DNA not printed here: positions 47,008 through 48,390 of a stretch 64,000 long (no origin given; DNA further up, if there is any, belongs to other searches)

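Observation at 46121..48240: Protein of unknown function predicted to be induced by uncharged tRNA-Met, coupled to a Cys/Met PLP enzyme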

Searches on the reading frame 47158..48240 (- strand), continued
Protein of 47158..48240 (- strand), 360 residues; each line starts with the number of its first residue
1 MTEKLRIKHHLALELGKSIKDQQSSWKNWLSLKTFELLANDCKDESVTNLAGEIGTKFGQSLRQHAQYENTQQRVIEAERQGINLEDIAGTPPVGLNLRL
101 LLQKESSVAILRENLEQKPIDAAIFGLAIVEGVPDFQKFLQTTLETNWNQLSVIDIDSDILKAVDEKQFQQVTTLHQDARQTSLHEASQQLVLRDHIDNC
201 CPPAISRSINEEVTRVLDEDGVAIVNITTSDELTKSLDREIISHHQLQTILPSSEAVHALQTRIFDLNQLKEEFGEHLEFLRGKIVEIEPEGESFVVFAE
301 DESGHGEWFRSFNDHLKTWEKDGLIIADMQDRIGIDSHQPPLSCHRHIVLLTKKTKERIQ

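Call 24: search_protein_families(library=ncbifam, proteins=[L010:7490-8584:+, L014:7944-9062:+, L015:7987-9081:+, L020:10389-11507:+, L020:9279-10361:+, L022:8056-8784:+, L011:5066-5857:+, L020:8587-9282:+, L007:8254-8817:+], max_evalue=0.001)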
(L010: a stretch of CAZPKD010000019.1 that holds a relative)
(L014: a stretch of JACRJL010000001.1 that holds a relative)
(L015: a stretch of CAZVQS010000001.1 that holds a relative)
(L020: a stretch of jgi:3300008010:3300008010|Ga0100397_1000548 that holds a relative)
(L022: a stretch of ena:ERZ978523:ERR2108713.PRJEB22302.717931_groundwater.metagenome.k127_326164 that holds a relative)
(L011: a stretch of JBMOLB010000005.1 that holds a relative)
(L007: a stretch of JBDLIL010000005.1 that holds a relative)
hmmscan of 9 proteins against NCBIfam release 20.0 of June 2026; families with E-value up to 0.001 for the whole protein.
L010:7490-8584:+ (364 aa): 9 families
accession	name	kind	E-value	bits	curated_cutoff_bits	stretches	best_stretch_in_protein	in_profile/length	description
NF006330.0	PRK08560.1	equivalog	6.6e-111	370.6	220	1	1-356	1-340/342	tyrosine--tRNA ligase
TIGR00234.1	tyrS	equivalog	6.9e-28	97.8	113.8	1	3-348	3-389/406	tyrosine--tRNA ligase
TIGR00233.1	trpS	equivalog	1.6e-27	96.7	176.75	1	34-344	4-292/328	tryptophan--tRNA ligase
NF008925.0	PRK12285.1-2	equivalog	3.5e-15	55.8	451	1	22-260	52-277/365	tryptophan--tRNA ligase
NF008927.0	PRK12285.1-4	equivalog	2.9e-12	46.3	478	1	25-261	66-287/385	tryptophan--tRNA ligase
NF008924.0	PRK12285.1-1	equivalog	1.2e-10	41.2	644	1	27-264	68-284/381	tryptophan--tRNA ligase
NF008922.0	PRK12283.1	equivalog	6.2e-09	35.2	572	1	37-196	8-164/400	tryptophan--tRNA ligase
NF008926.0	PRK12285.1-3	equivalog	3.7e-06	26.1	320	0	232-260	316-344/429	tryptophan--tRNA ligase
NF008923.0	PRK12284.1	equivalog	7e-06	25.1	597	1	57-256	28-224/431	tryptophan--tRNA ligase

L014:7944-9062:+ (372 aa): 9 families
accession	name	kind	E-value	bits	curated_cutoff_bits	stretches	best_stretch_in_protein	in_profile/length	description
NF006330.0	PRK08560.1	equivalog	1.3e-109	366.4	220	1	1-364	1-340/342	tyrosine--tRNA ligase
TIGR00234.1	tyrS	equivalog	5.3e-25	88.3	113.8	1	4-355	4-388/406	tyrosine--tRNA ligase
TIGR00233.1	trpS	equivalog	1.2e-24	87.2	176.75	1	34-347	4-306/328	tryptophan--tRNA ligase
NF008925.0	PRK12285.1-2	equivalog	1.1e-13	50.9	451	2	22-216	52-247/365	tryptophan--tRNA ligase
NF008927.0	PRK12285.1-4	equivalog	2.8e-08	33.2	478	1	26-269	67-287/385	tryptophan--tRNA ligase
NF008922.0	PRK12283.1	equivalog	6.4e-08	31.9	572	1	37-195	8-163/400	tryptophan--tRNA ligase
NF008924.0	PRK12285.1-1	equivalog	6.7e-07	28.9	644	1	26-272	67-284/381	tryptophan--tRNA ligase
NF008923.0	PRK12284.1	equivalog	1.1e-06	27.7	597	1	50-265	22-225/431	tryptophan--tRNA ligase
NF008926.0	PRK12285.1-3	equivalog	2.3e-05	23.5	320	0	241-268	317-344/429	tryptophan--tRNA ligase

L015:7987-9081:+ (364 aa): 9 families
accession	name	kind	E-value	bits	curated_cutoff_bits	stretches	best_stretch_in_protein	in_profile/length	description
NF006330.0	PRK08560.1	equivalog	2e-111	372.4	220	1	1-356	1-340/342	tyrosine--tRNA ligase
TIGR00234.1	tyrS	equivalog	2.8e-25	89.2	113.8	1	3-350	3-391/406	tyrosine--tRNA ligase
TIGR00233.1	trpS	equivalog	6.5e-25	88.1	176.75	1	34-260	4-219/328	tryptophan--tRNA ligase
NF008925.0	PRK12285.1-2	equivalog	7.8e-16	58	451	1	25-261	55-278/365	tryptophan--tRNA ligase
NF008927.0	PRK12285.1-4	equivalog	7.9e-09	35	478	1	28-261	69-287/385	tryptophan--tRNA ligase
NF008924.0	PRK12285.1-1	equivalog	1.5e-07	31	644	1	28-265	69-285/381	tryptophan--tRNA ligase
NF008926.0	PRK12285.1-3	equivalog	7.3e-06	25.1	320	0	232-261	316-345/429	tryptophan--tRNA ligase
NF008922.0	PRK12283.1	equivalog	1.1e-05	24.5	572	1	37-195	8-163/400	tryptophan--tRNA ligase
NF008923.0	PRK12284.1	equivalog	2e-05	23.6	597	1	57-258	28-226/431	tryptophan--tRNA ligase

L020:10389-11507:+ (372 aa): 10 families
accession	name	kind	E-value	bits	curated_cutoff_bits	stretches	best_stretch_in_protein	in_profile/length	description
NF006330.0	PRK08560.1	equivalog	1.9e-109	365.9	220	1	1-363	1-339/342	tyrosine--tRNA ligase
TIGR00233.1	trpS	equivalog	1.5e-24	86.9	176.75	1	34-357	4-297/328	tryptophan--tRNA ligase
TIGR00234.1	tyrS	equivalog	3.3e-22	79.1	113.8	1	2-355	2-388/406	tyrosine--tRNA ligase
NF008925.0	PRK12285.1-2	equivalog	2.2e-15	56.5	451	2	23-216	53-247/365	tryptophan--tRNA ligase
NF008927.0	PRK12285.1-4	equivalog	3.7e-09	36.1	478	1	27-269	68-287/385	tryptophan--tRNA ligase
NF008924.0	PRK12285.1-1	equivalog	1.1e-07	31.4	644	1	27-272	68-284/381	tryptophan--tRNA ligase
NF008922.0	PRK12283.1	equivalog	1.5e-07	30.7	572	1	37-197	8-165/400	tryptophan--tRNA ligase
NF008923.0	PRK12284.1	equivalog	2.1e-06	26.8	597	1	50-198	22-171/431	tryptophan--tRNA ligase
NF008926.0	PRK12285.1-3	equivalog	2.3e-06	26.8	320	0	240-268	316-344/429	tryptophan--tRNA ligase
NF009207.0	PRK12556.1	equivalog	1.2e-05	24.4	479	1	34-364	5-305/332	tryptophan--tRNA ligase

L020:9279-10361:+ (360 aa): 61 families (the best 25 are shown)
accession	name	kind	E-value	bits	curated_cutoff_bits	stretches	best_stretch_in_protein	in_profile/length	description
TIGR01141.1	hisC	equivalog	1.4e-61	208.4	276.55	1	31-355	35-349/349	histidinol-phosphate transaminase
TIGR01140.1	L_thr_O3P_dcar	equivalog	1.4e-48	165.7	290.55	1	40-353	36-331/331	threonine-phosphate decarboxylase CobD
NF005915.1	PRK07908.1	equivalog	1.8e-31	109.8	360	1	42-352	37-331/332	Rv2231c family histidinol phosphate aminotransferase CobC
NF002726.0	PRK02610.1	equivalog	8.9e-31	107.1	391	1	29-353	45-366/374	histidinol-phosphate transaminase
NF003496.0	PRK05166.1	equivalog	9e-30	103.7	540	1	38-356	58-370/373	histidinol-phosphate transaminase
NF002877.0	PRK03317.1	equivalog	9e-30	103.7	409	1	44-357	62-368/374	histidinol-phosphate transaminase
NF002878.0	PRK03321.1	subfamily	3.7e-29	101.6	374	1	44-356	49-349/352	histidinol-phosphate transaminase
NF053748.1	bifunc_CobBC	exception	3.5e-24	85.2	950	1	43-352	506-796/797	bifunctional hydrogenobyrinic acid a,c-diamide synthase/histidinol phosphate aminotransferase CobBC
NF041364.1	GntC_guanitoxin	equivalog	2.1e-23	82.8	415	1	66-238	57-233/356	guanitoxin biosynthesis PLP-dependent (S)-gamma-hydroxy-L-arginine cyclodehydratase GntC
NF006225.0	PRK08354.1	equivalog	1.8e-21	76.8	288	1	57-356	48-316/318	putative aminotransferase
NF005021.0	PRK06425.1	equivalog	1.9e-21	76.5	353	1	41-354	29-329/335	histidinol-phosphate aminotransferase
NF051461.1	pyoverd_PtaA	equivalog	3.4e-20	72.1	500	1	43-345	60-349/359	pyoverdine biosynthesis transaminase PtaA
NF006756.0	PRK09276.1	subfamily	1.2e-19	70.5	507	1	65-355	90-382/387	LL-diaminopimelate aminotransferase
NF006580.0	PRK09105.1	subfamily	2.3e-19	69.5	444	1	49-236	78-260/375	pyridoxal phosphate-dependent aminotransferase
NF006014.0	PRK08153.1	equivalog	3.6e-19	68.9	510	1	45-243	61-255/370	pyridoxal phosphate-dependent aminotransferase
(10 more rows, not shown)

L022:8056-8784:+ (242 aa): 8 families
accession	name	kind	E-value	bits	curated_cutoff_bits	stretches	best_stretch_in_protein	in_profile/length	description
NF008400.0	PRK11199.1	equivalog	1.7e-12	47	273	1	4-175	98-262/374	bifunctional chorismate mutase/prephenate dehydrogenase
NF006409.0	PRK08655.1-3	equivalog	2e-10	40.7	310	1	7-237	3-247/290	prephenate dehydrogenase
NF006408.0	PRK08655.1-2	equivalog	1.2e-09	37.4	422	1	5-232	7-250/441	prephenate dehydrogenase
NF006407.0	PRK08655.1-1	equivalog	3.3e-09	36.1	834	1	7-214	3-227/439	prephenate dehydrogenase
NF006411.0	PRK08655.1-5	equivalog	7.6e-08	31.6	464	1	5-193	3-201/443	prephenate dehydrogenase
NF006410.0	PRK08655.1-4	equivalog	2.1e-06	26.8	498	1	4-215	4-233/446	prephenate dehydrogenase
NF006307.0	PRK08507.1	equivalog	9.1e-06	25.1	295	1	46-172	54-185/275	prephenate dehydrogenase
NF011381.1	PRK14806.1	equivalog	9.8e-05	20.8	902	1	45-173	58-195/733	bifunctional prephenate dehydrogenase/3-phosphoshikimate 1-carboxyvinyltransferase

L011:5066-5857:+ (263 aa): 8 families
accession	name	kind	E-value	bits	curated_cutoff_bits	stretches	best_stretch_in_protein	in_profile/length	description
NF006421.0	PRK08673.1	subfamily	8.8e-36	123.8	335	1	14-262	98-326/338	3-deoxy-7-phosphoheptulonate synthase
TIGR01361.1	DAHP_synth_Bsub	equivalog_domain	4.9e-34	117.9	267.75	1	12-262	27-257/260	3-deoxy-7-phosphoheptulonate synthase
NF009239.0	PRK12595.1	equivalog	1.9e-23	83.1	279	1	13-262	121-350/360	bifunctional 3-deoxy-7-phosphoheptulonate synthase/chorismate mutase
NF009933.0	PRK13396.1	subfamily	1.4e-22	80.1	486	1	14-262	105-334/352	3-deoxy-7-phosphoheptulonate synthase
NF041229.1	BagF_FevY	exception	6.1e-18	65.1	700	2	181-258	242-318/340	phospho-2-dehydro-3-deoxyheptonate aldolase BagF/FevY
NF003543.0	PRK05198.1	equivalog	2.6e-07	29.9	242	1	208-262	211-264/273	3-deoxy-8-phosphooctulonate synthase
TIGR01362.1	KDO8P_synth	equivalog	7.3e-07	28.6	314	1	209-262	197-249/258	3-deoxy-8-phosphooctulonate synthase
NF009109.0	PRK12457.1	equivalog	0.00044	19.6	457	1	209-262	213-265/281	3-deoxy-8-phosphooctulonate synthase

L020:8587-9282:+ (231 aa): 0 families

L007:8254-8817:+ (187 aa): 0 families

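Call 26: search_protein_representatives(alignment_id=A3)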
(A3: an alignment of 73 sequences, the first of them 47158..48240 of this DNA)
Query: 73 sequences, 305 profile positions. Proteins with E-value up to 0.001 (for the whole library): 68; up to 1e-10: 23; up to 1e-30: 12. The best 68 are listed.
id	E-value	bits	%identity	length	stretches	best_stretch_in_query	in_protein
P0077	1.3e-122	425.2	-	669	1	6-304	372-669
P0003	6.0e-122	423.0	-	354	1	4-304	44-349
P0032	2.4e-120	417.7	-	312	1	2-304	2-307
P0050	1.7e-113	395.2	-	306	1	3-304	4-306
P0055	2.8e-113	394.5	-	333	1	9-304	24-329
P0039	7.8e-110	383.2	-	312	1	3-304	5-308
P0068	5.4e-92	324.6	-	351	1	5-304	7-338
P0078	5.5e-90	318.0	-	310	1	7-304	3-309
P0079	1.8e-84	299.9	-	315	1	7-304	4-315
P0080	1.7e-53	198.1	-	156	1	149-303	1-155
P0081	7.4e-47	176.4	-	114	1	194-304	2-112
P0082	1.7e-31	125.9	-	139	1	9-140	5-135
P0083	4.7e-22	94.9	-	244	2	169-303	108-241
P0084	4.8e-21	91.6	-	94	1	7-93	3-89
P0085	3.2e-16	75.7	-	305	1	38-304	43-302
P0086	1.1e-15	74.1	-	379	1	39-303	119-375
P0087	1.2e-12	64.0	-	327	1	89-303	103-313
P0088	3.0e-12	62.7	-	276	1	42-304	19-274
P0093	7.8e-11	58.1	-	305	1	42-302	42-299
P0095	3.8e-10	55.8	-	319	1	38-300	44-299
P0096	8.0e-10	54.8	-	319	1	42-304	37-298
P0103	4.2e-09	52.4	-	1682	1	41-303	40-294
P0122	8.9e-06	41.5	-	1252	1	43-300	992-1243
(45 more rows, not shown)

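Call 27: search_protein_families(library=pfam, proteins=[P0077, P0085, P0086, P0087, P0088, P0093, P0095, P0096, P0103, P0122], max_evalue=0.01)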
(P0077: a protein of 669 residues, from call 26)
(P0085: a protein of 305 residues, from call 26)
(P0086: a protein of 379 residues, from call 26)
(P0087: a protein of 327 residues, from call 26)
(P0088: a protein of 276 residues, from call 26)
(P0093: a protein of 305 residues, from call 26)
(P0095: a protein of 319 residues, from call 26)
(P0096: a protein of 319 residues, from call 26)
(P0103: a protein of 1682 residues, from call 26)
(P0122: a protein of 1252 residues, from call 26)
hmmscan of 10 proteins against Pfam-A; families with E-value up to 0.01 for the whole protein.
P0077 (669 aa): 2 families
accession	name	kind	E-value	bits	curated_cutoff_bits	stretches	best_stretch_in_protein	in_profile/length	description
PF08241.18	Methyltransf_11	-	0.00032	21.7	21.2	1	462-542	14-94/95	Methyltransferase domain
PF13649.12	Methyltransf_25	-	0.00035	21.6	27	1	465-539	18-97/97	Methyltransferase domain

P0085 (305 aa): 3 families
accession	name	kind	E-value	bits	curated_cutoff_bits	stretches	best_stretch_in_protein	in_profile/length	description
PF08241.18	Methyltransf_11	-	4.1e-06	27.8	21.2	1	128-182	44-94/95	Methyltransferase domain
PF13649.12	Methyltransf_25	-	6.3e-05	24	27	1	127-179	47-97/97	Methyltransferase domain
PF13847.12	Methyltransf_31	-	7.2e-05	23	27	1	128-190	56-117/145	Methyltransferase domain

P0086 (379 aa): 4 families
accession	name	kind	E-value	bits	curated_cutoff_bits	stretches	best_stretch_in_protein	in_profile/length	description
PF08241.18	Methyltransf_11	-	7.7e-06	26.9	21.2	1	179-255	20-95/95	Methyltransferase domain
PF13649.12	Methyltransf_25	-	2.2e-05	25.5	27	1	163-251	8-97/97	Methyltransferase domain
PF13847.12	Methyltransf_31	-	0.00028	21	27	1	198-256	52-110/145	Methyltransferase domain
PF13489.12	Methyltransf_23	-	0.0096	16.1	27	0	174-268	48-124/164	Methyltransferase domain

P0087 (327 aa): 2 families
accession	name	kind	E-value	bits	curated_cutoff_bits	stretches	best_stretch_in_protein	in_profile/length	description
PF13649.12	Methyltransf_25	-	0.00066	20.7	27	1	117-189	25-97/97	Methyltransferase domain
PF08241.18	Methyltransf_11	-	0.00086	20.3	21.2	1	133-193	40-95/95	Methyltransferase domain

P0088 (276 aa): 4 families
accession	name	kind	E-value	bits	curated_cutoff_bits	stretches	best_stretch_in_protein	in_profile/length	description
PF08241.18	Methyltransf_11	-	2.4e-06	28.5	21.2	1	75-153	18-94/95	Methyltransferase domain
PF13649.12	Methyltransf_25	-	1.3e-05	26.2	27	1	89-150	37-97/97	Methyltransferase domain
PF13847.12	Methyltransf_31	-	0.0004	20.5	27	1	99-174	55-127/145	Methyltransferase domain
PF13489.12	Methyltransf_23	-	0.00089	19.5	27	1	114-251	78-164/164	Methyltransferase domain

P0093 (305 aa): 2 families
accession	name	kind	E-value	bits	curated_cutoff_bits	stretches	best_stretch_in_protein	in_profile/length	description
PF08241.18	Methyltransf_11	-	0.00031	21.8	21.2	1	123-178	44-95/95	Methyltransferase domain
PF13847.12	Methyltransf_31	-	0.0027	17.8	27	1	121-182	54-113/145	Methyltransferase domain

P0095 (319 aa): 2 families
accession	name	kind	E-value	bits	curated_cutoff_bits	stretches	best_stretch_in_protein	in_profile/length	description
PF13649.12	Methyltransf_25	-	5.2e-07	30.7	27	1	110-184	21-95/97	Methyltransferase domain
PF08241.18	Methyltransf_11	-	1.4e-05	26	21.2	1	111-184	19-89/95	Methyltransferase domain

P0096 (319 aa): 2 families
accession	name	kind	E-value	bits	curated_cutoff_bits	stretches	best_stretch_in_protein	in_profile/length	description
PF13649.12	Methyltransf_25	-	3.2e-07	31.4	27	1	98-174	17-95/97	Methyltransferase domain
PF08241.18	Methyltransf_11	-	1.4e-05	26.1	21.2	1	96-174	14-89/95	Methyltransferase domain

P0103 (1682 aa): 8 families
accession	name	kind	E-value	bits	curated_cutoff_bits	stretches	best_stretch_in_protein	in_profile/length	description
PF00501.34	AMP-binding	-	2.1e-78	264.2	29.9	1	791-1139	1-384/384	AMP-binding enzyme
PF00668.25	Condensation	-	5.6e-57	193.9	30.6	1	300-735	5-451/456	Condensation domain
PF00975.26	Thioesterase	-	3e-24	87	26.4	1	1408-1510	2-105/226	Thioesterase domain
PF00550.31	PP-binding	-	6.6e-14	52.3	20.8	1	1322-1382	3-65/67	Phosphopantetheine attachment site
PF13193.12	AMP-binding_C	-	5.1e-07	30.9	24.5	1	1197-1291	1-76/76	AMP-binding enzyme C-terminal domain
PF00561.26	Abhydrolase_1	-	4.5e-05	23.7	25.8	1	1407-1507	1-102/245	alpha/beta hydrolase fold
PF08241.18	Methyltransf_11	-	0.00012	23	21.2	1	95-176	17-94/95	Methyltransferase domain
PF13649.12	Methyltransf_25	-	0.00022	22.3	27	1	97-173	21-97/97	Methyltransferase domain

P0122 (1252 aa): 6 families
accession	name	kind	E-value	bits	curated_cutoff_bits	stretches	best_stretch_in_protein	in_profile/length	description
PF00501.34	AMP-binding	-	2.2e-33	116.1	29.9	1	26-377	17-384/384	AMP-binding enzyme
PF00550.31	PP-binding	-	7.7e-11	42.5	20.8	1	543-604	3-65/67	Phosphopantetheine attachment site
PF08241.18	Methyltransf_11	-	9e-08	33.1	21.2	1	1048-1126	19-94/95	Methyltransferase domain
PF13649.12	Methyltransf_25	-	1.6e-07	32.3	27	1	1035-1123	11-97/97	Methyltransferase domain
PF00975.26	Thioesterase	-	2.4e-06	28.4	26.4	1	675-758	15-100/226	Thioesterase domain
PF13847.12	Methyltransf_31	-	0.0017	18.5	27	1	1071-1126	55-108/145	Methyltransferase domain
